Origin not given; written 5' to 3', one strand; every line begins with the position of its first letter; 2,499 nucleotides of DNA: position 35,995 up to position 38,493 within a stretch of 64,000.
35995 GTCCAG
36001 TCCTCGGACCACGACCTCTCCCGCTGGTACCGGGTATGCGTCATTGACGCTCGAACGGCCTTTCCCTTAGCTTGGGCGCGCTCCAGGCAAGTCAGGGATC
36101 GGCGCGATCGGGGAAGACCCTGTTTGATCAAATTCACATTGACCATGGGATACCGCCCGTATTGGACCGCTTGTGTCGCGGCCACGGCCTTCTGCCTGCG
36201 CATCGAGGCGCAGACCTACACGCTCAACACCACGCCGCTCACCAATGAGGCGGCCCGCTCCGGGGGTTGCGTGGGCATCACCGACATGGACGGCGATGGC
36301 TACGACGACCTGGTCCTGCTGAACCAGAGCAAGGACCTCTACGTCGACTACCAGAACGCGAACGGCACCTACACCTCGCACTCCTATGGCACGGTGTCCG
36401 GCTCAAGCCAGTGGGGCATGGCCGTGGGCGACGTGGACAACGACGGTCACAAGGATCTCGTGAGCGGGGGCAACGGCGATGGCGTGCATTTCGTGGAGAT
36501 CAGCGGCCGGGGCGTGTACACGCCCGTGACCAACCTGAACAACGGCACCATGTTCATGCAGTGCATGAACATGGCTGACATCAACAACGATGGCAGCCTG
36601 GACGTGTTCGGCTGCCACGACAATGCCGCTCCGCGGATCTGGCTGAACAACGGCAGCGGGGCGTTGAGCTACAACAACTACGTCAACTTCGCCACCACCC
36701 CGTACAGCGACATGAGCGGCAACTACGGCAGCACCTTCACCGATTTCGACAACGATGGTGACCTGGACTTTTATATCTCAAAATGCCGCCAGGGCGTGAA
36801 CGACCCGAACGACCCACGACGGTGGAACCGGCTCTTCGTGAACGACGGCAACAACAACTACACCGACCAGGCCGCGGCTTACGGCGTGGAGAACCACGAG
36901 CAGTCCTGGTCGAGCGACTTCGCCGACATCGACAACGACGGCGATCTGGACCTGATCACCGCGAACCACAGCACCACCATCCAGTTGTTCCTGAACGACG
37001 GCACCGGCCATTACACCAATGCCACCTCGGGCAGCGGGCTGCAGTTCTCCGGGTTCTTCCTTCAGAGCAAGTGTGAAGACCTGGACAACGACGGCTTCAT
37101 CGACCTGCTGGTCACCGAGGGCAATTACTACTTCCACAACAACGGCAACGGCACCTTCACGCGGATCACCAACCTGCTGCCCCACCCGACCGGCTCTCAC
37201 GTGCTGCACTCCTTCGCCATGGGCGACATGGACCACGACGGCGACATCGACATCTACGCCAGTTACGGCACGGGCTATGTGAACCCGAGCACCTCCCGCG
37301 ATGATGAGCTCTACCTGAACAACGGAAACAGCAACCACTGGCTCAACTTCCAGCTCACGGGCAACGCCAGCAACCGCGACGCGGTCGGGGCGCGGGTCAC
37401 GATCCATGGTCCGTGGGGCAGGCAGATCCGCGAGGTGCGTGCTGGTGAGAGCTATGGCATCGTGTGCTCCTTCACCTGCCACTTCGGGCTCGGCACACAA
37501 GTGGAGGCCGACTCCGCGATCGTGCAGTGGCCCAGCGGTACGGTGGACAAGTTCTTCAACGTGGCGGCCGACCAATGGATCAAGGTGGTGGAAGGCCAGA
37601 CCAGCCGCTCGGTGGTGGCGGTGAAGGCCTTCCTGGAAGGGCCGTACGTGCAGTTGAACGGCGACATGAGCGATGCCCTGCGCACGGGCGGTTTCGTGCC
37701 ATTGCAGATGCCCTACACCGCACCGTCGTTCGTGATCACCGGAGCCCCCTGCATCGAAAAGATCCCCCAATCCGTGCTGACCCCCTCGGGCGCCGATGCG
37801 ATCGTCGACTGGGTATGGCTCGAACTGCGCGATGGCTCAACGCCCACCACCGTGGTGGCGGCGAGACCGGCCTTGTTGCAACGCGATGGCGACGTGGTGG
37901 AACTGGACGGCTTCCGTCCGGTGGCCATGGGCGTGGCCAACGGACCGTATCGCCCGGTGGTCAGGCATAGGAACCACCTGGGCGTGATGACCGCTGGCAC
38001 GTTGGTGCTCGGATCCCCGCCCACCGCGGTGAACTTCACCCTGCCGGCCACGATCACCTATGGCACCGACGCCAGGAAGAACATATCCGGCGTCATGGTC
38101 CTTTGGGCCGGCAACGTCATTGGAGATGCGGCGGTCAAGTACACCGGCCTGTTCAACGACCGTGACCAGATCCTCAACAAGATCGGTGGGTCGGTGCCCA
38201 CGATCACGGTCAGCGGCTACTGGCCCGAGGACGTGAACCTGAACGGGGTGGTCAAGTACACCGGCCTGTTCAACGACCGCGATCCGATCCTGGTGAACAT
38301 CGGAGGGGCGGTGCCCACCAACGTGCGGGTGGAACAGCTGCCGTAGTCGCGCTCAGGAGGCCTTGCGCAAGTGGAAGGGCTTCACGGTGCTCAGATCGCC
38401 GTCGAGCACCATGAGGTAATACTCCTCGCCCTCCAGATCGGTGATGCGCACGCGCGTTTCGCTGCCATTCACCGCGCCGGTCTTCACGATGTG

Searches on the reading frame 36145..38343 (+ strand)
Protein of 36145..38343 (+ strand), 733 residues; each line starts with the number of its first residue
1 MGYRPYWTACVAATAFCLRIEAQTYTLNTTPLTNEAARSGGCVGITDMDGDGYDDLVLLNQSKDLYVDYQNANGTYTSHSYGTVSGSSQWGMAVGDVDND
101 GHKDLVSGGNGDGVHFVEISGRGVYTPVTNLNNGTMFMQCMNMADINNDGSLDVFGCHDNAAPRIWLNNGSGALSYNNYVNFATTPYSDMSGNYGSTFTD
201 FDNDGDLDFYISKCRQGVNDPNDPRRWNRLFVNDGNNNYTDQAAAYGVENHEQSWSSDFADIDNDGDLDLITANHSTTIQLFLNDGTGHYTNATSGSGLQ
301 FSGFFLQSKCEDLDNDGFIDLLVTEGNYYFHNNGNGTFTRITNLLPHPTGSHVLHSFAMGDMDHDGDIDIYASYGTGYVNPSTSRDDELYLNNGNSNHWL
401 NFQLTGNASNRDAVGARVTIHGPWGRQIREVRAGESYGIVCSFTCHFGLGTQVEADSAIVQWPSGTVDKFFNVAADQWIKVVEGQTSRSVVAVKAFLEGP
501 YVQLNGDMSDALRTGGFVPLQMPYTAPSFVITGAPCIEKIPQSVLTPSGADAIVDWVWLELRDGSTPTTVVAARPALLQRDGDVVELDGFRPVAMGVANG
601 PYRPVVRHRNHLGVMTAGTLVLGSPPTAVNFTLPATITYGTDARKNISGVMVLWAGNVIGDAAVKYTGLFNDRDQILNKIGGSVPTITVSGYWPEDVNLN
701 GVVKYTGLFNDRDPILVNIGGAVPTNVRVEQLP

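Call 4: search_protein_families(library=pfam, proteins=[window:36145-38343:+], max_evalue=0.1)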
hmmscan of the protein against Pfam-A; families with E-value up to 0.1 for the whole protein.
window:36145-38343:+ (733 aa): 4 families
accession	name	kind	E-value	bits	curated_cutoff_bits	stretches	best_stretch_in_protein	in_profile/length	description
PF13517.12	FG-GAP_3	-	3.3e-38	130.5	26.9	5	312-371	1-60/61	FG-GAP-like repeat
PF07593.17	UnbV_ASPIC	-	1e-16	61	23.4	1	413-477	1-65/68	ASPIC and UnbV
PF01839.29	FG-GAP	-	3.5e-11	43.2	22.1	1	255-274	3-22/37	FG-GAP repeat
PF12256.14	TcdB_toxin_midN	-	0.0051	16.6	24.8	0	32-71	19-61/181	Insecticide toxin TcdB middle/N-terminal region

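Call 5: search_protein_families(library=ncbifam, proteins=[window:36145-38343:+], max_evalue=0.1)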
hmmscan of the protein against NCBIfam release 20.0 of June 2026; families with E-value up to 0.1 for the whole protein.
window:36145-38343:+ (733 aa): 0 families
